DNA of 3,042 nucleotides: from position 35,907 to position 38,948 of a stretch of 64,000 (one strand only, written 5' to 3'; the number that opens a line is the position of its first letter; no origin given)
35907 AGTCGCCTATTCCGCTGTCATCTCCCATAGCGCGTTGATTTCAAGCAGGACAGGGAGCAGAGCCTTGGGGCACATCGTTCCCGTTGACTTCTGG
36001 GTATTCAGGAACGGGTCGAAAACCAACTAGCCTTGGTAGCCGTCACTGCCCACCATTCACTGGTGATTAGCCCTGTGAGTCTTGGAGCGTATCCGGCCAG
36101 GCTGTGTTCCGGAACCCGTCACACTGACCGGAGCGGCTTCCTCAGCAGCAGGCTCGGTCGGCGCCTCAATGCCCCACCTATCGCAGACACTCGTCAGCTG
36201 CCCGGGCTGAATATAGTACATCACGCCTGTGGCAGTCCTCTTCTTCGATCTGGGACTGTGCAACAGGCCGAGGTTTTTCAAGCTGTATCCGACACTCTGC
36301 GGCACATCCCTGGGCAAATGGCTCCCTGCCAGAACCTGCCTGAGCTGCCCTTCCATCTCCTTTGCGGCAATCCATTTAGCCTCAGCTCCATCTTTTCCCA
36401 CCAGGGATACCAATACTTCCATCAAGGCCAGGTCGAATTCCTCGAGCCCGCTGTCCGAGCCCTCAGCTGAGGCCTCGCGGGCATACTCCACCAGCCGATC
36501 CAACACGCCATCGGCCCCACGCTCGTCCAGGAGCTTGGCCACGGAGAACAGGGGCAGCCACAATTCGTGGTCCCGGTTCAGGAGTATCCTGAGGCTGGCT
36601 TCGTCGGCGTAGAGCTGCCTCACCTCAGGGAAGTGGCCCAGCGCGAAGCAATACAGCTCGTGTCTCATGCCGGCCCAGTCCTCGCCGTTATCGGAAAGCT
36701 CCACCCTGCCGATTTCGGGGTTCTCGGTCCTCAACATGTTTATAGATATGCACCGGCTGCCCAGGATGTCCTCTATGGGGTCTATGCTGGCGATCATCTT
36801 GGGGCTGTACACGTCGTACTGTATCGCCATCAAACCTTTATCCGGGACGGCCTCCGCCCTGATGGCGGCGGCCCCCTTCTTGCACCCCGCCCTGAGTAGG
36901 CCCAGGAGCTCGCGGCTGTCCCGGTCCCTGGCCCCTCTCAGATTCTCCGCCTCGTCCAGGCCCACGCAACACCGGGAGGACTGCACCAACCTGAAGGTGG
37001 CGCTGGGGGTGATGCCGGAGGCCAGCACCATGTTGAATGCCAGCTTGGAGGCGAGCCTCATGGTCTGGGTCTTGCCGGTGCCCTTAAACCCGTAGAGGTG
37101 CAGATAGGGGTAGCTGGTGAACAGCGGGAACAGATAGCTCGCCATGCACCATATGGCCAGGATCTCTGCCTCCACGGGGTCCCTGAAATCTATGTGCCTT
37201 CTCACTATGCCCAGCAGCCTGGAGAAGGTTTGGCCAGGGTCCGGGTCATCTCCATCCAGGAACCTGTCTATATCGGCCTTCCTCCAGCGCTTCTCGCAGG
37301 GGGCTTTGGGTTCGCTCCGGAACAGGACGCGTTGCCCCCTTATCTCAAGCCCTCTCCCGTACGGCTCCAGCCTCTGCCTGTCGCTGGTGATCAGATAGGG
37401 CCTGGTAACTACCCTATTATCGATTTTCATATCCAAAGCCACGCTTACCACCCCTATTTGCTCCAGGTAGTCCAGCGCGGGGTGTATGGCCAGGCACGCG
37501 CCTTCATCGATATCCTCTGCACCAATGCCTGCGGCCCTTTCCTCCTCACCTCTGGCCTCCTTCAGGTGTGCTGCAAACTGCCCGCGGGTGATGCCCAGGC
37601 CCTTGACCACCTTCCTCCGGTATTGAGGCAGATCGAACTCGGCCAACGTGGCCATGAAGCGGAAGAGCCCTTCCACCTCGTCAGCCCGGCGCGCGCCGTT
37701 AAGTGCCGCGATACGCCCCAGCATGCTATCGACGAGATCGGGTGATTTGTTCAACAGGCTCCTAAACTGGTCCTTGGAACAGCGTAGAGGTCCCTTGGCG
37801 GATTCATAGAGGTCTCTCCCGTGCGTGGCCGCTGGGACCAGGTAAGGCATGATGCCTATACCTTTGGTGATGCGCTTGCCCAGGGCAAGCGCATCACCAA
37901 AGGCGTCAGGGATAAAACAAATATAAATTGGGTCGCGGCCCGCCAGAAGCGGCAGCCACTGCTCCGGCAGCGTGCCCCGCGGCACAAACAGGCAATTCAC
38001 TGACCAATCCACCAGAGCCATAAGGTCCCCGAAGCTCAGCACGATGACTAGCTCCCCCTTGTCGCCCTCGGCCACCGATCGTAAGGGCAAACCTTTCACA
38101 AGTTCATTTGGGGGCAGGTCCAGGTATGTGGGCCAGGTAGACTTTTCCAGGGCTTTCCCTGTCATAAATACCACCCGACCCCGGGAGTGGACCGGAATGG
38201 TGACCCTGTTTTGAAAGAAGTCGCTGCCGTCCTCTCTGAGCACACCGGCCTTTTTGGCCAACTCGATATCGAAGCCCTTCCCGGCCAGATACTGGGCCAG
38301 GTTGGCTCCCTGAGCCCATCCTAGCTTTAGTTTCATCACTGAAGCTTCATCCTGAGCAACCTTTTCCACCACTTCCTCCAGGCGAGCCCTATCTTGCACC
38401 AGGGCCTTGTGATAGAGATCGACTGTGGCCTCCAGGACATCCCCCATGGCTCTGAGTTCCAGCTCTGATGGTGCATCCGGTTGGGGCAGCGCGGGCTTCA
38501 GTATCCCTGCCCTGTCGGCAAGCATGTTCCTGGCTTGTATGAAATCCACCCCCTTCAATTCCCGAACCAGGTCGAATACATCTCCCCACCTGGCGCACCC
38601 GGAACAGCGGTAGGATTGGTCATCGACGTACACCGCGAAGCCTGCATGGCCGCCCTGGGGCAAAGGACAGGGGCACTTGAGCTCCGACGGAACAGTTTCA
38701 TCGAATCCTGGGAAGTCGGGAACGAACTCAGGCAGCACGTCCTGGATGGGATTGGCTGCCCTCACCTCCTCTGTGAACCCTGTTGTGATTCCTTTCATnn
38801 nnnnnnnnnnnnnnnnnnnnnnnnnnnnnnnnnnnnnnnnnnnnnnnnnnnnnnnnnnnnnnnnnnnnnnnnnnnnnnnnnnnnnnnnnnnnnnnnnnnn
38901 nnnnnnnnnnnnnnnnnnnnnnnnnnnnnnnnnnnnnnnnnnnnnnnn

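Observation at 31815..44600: ~12.7-kb decaying integrated element inserted in the 5' part of gyrA, bracketed by 98-bp direct repeats of gyrA codons 43-76, with no recognisable integrase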

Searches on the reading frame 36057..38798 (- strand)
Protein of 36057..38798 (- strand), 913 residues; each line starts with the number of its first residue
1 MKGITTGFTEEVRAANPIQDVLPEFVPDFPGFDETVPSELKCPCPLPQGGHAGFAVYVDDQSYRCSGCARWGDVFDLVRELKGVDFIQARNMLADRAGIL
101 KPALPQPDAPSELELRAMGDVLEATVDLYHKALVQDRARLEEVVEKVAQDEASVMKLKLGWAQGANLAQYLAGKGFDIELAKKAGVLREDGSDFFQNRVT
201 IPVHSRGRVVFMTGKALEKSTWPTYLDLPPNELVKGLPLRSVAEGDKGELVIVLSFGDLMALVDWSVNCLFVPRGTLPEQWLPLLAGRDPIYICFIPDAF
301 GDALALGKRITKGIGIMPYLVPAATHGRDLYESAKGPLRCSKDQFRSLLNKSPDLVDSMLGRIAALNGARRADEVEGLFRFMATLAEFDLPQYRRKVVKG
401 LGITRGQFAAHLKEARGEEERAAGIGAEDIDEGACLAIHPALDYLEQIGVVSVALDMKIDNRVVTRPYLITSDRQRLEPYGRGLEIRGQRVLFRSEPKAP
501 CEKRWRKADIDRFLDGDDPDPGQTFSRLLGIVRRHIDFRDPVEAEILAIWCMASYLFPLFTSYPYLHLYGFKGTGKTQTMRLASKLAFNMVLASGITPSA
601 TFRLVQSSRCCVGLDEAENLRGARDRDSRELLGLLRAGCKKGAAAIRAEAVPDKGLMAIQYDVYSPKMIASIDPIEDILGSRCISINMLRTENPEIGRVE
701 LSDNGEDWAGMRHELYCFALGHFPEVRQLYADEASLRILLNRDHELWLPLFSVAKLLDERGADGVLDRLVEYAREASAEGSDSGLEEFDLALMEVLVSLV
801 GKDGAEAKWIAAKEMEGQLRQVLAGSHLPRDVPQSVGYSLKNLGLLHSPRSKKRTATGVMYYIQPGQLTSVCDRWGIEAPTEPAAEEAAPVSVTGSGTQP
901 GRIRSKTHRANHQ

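Call 7: search_protein_families(library=pfam, max_evalue=0.01, proteins=[window:36057-38798:-])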
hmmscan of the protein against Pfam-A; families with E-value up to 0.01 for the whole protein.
window:36057-38798:- (913 aa): 2 families
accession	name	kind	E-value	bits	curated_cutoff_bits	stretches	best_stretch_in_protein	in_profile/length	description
PF01807.25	Zn_ribbon_DnaG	-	3e-08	33.8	24.9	1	40-99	32-91/98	CHC2 zinc finger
PF08275.17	DNAG_N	-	7.7e-07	29.7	26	1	139-231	13-112/128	DNA primase catalytic core, N-terminal domain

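Call 26: find_encoding_contigs(protein=window:36057-38798:-, flank=10000, max_places=10)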
Protein window:36057-38798:- (913 aa): no gene with exactly this product is on record in the collection.

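Call 28: find_homologous_proteins(query=window:36057-38798:-, max_evalue=0.00001)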
Query window:36057-38798:- (913 aa): 53 proteins with E <= 0.00001 among 8000 candidates.
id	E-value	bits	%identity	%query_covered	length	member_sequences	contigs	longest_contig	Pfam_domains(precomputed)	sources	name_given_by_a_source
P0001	0.0e+0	2093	100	100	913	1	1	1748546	PF08275.18,PF01807.26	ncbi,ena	-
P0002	0.0e+0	1396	71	100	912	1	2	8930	PF01807.26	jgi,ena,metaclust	metaclust:\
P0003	1.9e-290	984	69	71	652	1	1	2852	PF01807.26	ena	-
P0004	5.3e-287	973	52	97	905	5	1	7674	PF01807.26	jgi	jgi:hypothetical protein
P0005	1.9e-257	875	48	97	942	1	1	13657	PF01807.26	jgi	jgi:hypothetical protein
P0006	1.9e-249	849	45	98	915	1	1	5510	PF08275.18,PF13155.13,PF01807.26,PF13662.13,PF01751.29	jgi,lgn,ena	-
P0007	1.0e-116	409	33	96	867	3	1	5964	PF08275.18,PF13155.13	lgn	-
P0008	4.1e-16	76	30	26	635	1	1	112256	PF08275.18,PF13155.13,PF01807.26,PF13662.13,PF01751.29,PF13362.13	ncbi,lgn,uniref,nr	ncbi:DNA primase [Roseospira goensis]|uniref:DNA primase n=1 Tax=Roseospira goensis TaxID=391922 Rep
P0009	1.5e-15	74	29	31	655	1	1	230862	PF08275.18,PF13155.13,PF01807.26,PF13662.13,PF01751.29,PF13362.13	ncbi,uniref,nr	ncbi:DNA primase [Arenibaculum pallidiluteum]|uniref:DNA primase n=1 Tax=Arenibaculum pallidiluteum 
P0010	2.7e-14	70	31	27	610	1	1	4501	PF08275.18,PF13155.13,PF01807.26,PF13662.13,PF01751.29,PF13362.13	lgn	-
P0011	4.5e-14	70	30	37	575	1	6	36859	PF08275.18,PF13155.13,PF01807.26,PF13662.13,PF01751.29,PF13362.13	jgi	jgi:DNA primase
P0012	2.2e-13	67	31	28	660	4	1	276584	PF08275.18,PF13155.13,PF01807.26,PF13662.13,PF10410.15,PF01751.29,PF13362.13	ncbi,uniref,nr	ncbi:DNA primase [Methylobacterium thuringiense]|uniref:DNA primase n=1 Tax=Methylobacterium thuring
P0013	2.0e-12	64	30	24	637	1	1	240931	PF08278.17,PF08275.18,PF13155.13,PF01807.26,PF13662.13,PF10410.15,PF01751.29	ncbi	-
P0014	2.4e-12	64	25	46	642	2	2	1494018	PF08275.18,PF13155.13,PF01807.26,PF13662.13,PF01751.29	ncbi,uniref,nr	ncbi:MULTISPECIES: DNA primase [unclassified Bartonella]|uniref:DNA primase n=1 Tax=unclassified Bar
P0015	3.0e-12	64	28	34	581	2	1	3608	PF08275.18,PF13155.13,PF01807.26,PF13662.13,PF10410.15,PF01751.29,PF13362.13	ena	-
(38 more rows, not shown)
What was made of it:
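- Closest known: Integrated, decaying plasmid-like genomic island at a chromosomal hot spot. Different: The replication protein family is tiny, with about 6 full-length relatives in 5.8 billion proteins (call 28).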

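Call 29: find_encoding_contigs(protein=P0001, flank=10000, max_places=5)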
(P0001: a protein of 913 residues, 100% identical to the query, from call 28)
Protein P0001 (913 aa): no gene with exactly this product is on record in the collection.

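Call 30: find_encoding_contigs(protein=P0005, flank=10000, max_places=5)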
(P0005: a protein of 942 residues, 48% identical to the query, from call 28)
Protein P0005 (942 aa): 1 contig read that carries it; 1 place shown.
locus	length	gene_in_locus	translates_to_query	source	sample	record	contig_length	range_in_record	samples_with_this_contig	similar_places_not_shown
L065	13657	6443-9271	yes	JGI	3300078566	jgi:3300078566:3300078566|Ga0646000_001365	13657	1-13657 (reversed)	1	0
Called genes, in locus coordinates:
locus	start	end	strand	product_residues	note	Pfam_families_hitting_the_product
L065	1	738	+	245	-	?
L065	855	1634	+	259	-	PF03372:Exo_endo_phos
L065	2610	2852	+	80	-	PF04014:MazE_antitoxin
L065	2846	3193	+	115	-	PF02452:PemK_toxin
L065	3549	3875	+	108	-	PF12728:HTH_17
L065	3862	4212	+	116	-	PF02452:PemK_toxin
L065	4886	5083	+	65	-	-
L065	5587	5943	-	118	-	-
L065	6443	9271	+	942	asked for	PF01807:Zn_ribbon_DnaG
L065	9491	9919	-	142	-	-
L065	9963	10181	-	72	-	-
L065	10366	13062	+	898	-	PF22548:AEP-TOTE, PF00271:Helicase_C (faint), PF00270:DEAD, PF04851:ResIII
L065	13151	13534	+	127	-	-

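Call 31: find_encoding_contigs(protein=P0002, flank=10000, max_places=5)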
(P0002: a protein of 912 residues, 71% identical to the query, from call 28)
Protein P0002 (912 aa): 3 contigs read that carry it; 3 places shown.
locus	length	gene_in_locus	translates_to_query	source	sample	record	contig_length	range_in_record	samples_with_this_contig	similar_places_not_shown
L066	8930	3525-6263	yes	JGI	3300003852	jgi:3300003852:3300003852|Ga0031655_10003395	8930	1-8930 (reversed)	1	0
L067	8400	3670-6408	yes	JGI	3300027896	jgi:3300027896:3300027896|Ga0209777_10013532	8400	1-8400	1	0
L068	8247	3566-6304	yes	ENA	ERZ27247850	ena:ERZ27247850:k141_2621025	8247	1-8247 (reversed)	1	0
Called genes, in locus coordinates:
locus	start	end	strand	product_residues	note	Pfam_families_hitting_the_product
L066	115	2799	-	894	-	PF01807:Zn_ribbon_DnaG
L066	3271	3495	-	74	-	-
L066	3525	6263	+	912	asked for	PF01807:Zn_ribbon_DnaG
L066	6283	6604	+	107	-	-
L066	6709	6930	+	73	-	-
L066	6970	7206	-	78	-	-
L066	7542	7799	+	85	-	-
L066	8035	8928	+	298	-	?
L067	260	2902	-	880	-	PF01807:Zn_ribbon_DnaG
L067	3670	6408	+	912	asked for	PF01807:Zn_ribbon_DnaG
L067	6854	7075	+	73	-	-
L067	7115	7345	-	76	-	-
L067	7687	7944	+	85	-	-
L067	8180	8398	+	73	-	?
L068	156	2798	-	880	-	PF01807:Zn_ribbon_DnaG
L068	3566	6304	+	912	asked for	PF01807:Zn_ribbon_DnaG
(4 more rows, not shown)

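Call 43: search_protein_families(library=ncbifam, max_evalue=0.01, proteins=[window:36057-38798:-, L066:7542-7799:+, L066:6709-6930:+])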
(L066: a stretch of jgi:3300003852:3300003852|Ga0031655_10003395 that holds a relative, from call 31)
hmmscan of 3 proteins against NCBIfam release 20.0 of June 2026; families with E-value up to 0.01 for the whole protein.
window:36057-38798:- (913 aa): 1 family
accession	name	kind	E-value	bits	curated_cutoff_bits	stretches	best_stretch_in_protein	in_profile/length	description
TIGR01391.1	dnaG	equivalog_domain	8.3e-20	71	283.6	1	41-231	34-234/414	DNA primase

L066:7542-7799:+ (85 aa): 0 families

L066:6709-6930:+ (73 aa): 0 families

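Call 44: search_protein_families(library=phrogs, max_evalue=0.001, proteins=[window:36057-38798:-, L066:7542-7799:+, L066:6709-6930:+])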
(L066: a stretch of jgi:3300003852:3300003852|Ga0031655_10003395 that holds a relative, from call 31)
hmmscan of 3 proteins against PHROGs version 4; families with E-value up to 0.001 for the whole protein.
window:36057-38798:- (913 aa): 7 families
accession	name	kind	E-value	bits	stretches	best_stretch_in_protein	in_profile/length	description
phrog_6444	-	DNA, RNA and nucleotide metabolism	4.4e-20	73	1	43-231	39-237/577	DNA primase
phrog_510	-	DNA, RNA and nucleotide metabolism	1.2e-08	35.2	1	39-178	43-159/667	DNA primase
phrog_360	-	DNA, RNA and nucleotide metabolism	3.4e-07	31.4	1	16-95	6-85/133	DNA primase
phrog_47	-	DNA, RNA and nucleotide metabolism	3.1e-05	23.7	1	37-225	48-209/947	DNA primase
phrog_11992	-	unknown function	0.00011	23.5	1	41-98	29-84/177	-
phrog_18097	-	DNA, RNA and nucleotide metabolism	0.00048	20.8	1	39-89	32-82/199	DNA primase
phrog_21086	-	unknown function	0.00061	19.5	1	533-690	214-370/617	-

L066:7542-7799:+ (85 aa): 0 families

L066:6709-6930:+ (73 aa): 0 families

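Call 46: find_encoding_contigs(protein=P0004, flank=10000, max_places=5)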
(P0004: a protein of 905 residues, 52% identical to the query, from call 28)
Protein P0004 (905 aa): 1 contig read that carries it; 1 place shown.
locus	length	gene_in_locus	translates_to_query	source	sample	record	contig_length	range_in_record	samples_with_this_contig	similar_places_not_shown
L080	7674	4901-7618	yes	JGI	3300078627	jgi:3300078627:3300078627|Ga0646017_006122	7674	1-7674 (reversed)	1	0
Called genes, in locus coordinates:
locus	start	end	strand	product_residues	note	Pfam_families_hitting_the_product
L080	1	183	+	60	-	?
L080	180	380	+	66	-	-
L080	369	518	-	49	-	-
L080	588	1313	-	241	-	PF06107:DUF951 (weak)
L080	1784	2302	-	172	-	-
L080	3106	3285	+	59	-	-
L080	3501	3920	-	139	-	PF01850:PIN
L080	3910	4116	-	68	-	PF09957:VapB_antitoxin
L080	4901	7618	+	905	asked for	PF01807:Zn_ribbon_DnaG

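Call 47: find_encoding_contigs(protein=P0006, flank=10000, max_places=5)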
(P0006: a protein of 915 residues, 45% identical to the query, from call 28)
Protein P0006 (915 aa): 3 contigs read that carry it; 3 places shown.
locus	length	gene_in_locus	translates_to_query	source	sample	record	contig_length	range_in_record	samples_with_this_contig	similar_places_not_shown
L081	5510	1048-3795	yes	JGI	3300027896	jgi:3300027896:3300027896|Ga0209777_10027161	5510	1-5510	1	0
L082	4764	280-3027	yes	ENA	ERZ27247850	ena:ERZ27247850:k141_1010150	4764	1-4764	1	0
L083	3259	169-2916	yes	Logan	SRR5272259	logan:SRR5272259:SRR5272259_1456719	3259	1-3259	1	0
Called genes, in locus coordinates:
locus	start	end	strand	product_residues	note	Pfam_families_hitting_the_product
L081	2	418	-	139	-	?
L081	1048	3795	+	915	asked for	PF01807:Zn_ribbon_DnaG, PF08275:DNAG_N, PF01751:Toprim (weak), PF13155:Toprim_2, PF13662:Toprim_4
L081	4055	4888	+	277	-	PF04055:Radical_SAM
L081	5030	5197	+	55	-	-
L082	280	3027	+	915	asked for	PF01807:Zn_ribbon_DnaG, PF08275:DNAG_N, PF01751:Toprim (weak), PF13155:Toprim_2, PF13662:Toprim_4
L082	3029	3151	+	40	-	-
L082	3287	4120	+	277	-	PF04055:Radical_SAM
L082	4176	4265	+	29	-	-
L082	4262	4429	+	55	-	-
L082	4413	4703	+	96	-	PF01381:HTH_3 (weak)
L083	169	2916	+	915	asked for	PF01807:Zn_ribbon_DnaG, PF08275:DNAG_N, PF01751:Toprim (weak), PF13155:Toprim_2, PF13662:Toprim_4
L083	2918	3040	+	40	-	-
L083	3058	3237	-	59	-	-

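Call 48: find_encoding_contigs(protein=P0007, flank=10000, max_places=5)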
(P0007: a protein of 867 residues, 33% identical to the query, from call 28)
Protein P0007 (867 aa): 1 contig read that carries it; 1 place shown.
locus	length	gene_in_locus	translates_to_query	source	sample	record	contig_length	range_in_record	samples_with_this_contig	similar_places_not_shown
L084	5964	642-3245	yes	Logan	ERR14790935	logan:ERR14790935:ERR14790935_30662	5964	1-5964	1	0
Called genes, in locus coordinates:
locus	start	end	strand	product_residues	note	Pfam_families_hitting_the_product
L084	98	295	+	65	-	-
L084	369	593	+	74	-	PF13560:HTH_31 (weak)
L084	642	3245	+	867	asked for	PF08275:DNAG_N, PF13155:Toprim_2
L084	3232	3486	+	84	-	-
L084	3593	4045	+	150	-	PF00436:SSB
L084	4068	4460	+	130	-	PF00436:SSB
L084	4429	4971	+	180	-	-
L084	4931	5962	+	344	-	?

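Call 50: find_related_loci(query=window:36060-38798:-, collection=viral_contigs, flank=10000)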
Query window:36060-38798:- (913 aa) in viral_contigs; peptide patterns used: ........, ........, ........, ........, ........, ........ (x = any residue, [..] = any of these).
1 stretches matched a pattern, but none encodes a relative of the query by tblastn (E <= 1e-3).
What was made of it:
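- Tried and rejected: Nothing found (call 50).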

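Call 51: search_dna_similar(query=window:36060-38798:-, collection=plasmids, mode=protein, max_rows=10)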
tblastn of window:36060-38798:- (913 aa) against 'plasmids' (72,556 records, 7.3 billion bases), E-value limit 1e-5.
Records with a match: 107; places in all: 113; records where one place covers at least 80% of the query: 0.
Best place of each record, by identity: <60% 107.
By first word of the organism name: Xanthomonas 11; Leptospira 7; Pseudomonas 7; Rhodococcus 7; Acinetobacter 5; Paracoccus 5; Sinorhizobium 4; Escherichia 4; Xylella 3; Neisseria 2; and 43 more.
By predicted mobility (MOB-suite, as given by PLSDB): non-mobilizable 74; mobilizable 24; conjugative 9.
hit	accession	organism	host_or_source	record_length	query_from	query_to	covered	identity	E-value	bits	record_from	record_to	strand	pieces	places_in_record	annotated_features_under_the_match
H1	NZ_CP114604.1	Acinetobacter towneri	chicken,carcass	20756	444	848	44%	25.2%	1e-10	74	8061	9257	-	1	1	hypothetical protein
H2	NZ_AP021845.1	Azospira sp. I09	-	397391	18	411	43%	24.8%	1e-8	67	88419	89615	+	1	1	dnaG: DNA primase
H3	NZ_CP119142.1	Neisseria gonorrhoeae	Homo sapiens,whole organism,synovial ...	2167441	4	357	39%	25.9%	2e-10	73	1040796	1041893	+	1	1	none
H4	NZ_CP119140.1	Neisseria gonorrhoeae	Homo sapiens,whole organism,blood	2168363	4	355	39%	26.0%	7e-11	74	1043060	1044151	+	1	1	none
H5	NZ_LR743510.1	Methylobacterium bullatum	-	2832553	10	334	36%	28.0%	8e-12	77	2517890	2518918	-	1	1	none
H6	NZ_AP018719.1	Sulfuricystis multivorans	-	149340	22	410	43%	23.4%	6e-8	65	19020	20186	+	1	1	dnaG: DNA primase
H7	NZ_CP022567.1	Rhizobium leguminosarum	Root nodule,Pisum sativum root-nodule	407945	4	351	38%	24.0%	5e-11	75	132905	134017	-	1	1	dnaG: DNA primase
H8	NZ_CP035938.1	Acinetobacter cumulans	Pure Culture,Sewage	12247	491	846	39%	23.3%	2e-13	82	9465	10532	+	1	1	hypothetical protein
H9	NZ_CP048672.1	Acinetobacter sp. YH12138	Pig,feces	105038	491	846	39%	23.3%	3e-13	82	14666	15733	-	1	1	hypothetical protein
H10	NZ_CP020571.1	Thermus aquaticus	cell culture,DSMZ culture collection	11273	491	796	34%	27.0%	6e-10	71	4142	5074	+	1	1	toprim domain-containing protein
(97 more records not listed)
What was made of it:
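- On Integrase-mediated integrative element with att duplication: No circular relative was found in the viral or plasmid collections (calls 50, 51).
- On Integrated plasmid-like replicon: No close relative in PLSDB or IMG/VR (calls 50, 51).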

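Call 52: find_homologous_proteins(query=L066:7542-7796:+, max_evalue=0.001)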
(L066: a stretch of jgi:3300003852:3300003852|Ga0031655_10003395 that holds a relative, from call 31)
Query L066:7542-7796:+ (85 aa): 20 proteins with E <= 0.001 among 22 candidates.
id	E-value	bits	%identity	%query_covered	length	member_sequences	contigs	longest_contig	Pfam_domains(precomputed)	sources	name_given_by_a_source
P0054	3.6e-47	176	96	100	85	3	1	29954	-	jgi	jgi:hypothetical protein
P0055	5.7e-46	172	93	100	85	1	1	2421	-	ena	-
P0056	3.2e-44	166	92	100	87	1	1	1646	-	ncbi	-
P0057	1.5e-43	164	89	100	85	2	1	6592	-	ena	-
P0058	1.5e-37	145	91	87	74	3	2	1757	-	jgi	jgi:hypothetical protein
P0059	7.0e-37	143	79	100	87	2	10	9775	-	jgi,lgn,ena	jgi:hypothetical protein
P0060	7.1e-37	143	78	100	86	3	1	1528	-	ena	-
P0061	6.2e-36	140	78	96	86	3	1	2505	-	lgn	-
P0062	6.7e-34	133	74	95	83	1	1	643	-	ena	-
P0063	7.5e-34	133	77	95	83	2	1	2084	-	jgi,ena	-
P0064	5.8e-33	130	74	95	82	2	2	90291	-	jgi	jgi:hypothetical protein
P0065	2.3e-32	128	69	100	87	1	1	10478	-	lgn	-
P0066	5.3e-31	124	70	95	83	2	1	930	-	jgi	-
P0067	8.8e-31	123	73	96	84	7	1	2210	-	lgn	-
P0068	1.6e-30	123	75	93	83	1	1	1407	-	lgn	-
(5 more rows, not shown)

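Call 53: find_encoding_contigs(protein=P0054, flank=10000, max_places=4)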
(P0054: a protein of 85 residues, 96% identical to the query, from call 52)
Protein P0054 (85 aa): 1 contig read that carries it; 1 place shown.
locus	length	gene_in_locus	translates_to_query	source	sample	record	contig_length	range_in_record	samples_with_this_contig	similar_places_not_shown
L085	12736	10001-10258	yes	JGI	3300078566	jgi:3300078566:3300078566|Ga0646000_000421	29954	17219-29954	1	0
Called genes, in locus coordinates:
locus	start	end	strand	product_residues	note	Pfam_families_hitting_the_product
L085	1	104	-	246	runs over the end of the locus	PF00665:rve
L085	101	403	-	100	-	PF01527:HTH_Tnp_1, PF13384:HTH_23 (weak), PF13518:HTH_28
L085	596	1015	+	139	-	-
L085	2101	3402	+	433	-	PF26686:DUF8575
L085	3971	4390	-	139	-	PF01850:PIN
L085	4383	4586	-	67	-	PF09957:VapB_antitoxin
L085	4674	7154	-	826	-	-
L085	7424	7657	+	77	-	-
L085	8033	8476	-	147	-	PF05534:HicB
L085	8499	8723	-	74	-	-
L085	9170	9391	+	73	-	-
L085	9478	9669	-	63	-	-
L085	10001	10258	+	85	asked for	-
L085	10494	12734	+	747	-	?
